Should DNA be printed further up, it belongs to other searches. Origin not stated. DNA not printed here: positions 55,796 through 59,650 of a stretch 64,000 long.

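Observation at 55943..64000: Giant (over 2685 aa) minus-strand protein with a DFDID aspartate triad, paired with a metallophosphoesterase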

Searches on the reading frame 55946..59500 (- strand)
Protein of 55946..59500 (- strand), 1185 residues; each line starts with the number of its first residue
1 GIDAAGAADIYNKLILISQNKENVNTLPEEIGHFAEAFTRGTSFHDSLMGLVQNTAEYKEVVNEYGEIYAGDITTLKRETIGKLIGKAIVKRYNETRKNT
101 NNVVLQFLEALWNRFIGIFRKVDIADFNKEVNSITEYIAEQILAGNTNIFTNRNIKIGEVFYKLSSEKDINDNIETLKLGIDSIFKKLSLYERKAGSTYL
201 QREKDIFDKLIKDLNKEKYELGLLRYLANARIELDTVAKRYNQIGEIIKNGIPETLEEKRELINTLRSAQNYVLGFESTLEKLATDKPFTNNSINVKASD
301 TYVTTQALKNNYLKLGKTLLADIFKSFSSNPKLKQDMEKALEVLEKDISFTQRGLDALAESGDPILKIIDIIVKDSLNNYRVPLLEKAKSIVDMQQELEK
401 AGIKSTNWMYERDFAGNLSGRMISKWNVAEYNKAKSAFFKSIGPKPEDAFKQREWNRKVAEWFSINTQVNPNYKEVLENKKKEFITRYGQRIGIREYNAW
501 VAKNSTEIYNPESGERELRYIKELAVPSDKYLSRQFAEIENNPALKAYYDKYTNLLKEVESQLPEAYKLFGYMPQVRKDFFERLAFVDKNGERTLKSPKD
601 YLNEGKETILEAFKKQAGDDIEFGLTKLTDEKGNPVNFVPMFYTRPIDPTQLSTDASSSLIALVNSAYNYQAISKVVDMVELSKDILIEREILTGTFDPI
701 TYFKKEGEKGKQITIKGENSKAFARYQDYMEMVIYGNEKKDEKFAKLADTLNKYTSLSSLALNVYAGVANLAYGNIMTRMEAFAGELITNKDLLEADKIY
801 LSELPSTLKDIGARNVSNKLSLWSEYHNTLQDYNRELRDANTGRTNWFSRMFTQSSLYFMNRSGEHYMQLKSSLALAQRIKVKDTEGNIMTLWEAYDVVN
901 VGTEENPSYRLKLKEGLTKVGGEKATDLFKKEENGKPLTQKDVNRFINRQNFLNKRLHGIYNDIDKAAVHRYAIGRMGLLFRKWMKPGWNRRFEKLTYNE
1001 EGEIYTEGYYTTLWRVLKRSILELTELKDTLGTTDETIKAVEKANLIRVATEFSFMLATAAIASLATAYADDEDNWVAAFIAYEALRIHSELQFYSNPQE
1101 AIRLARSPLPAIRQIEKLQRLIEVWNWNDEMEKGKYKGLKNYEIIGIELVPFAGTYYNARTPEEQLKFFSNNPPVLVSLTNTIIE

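Call 53: search_protein_families(library=ncbifam, proteins=[window:55946-59500:-], max_evalue=0.1)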
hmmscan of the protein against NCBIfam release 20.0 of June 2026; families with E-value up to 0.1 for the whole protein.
window:55946-59500:- (1185 aa): 1 family
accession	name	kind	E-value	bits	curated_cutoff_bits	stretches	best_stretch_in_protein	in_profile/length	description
NF047664.1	LIMLP_16025_fam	subfamily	0.094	12.7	140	0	200-219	13-32/80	LIMLP_16025 family protein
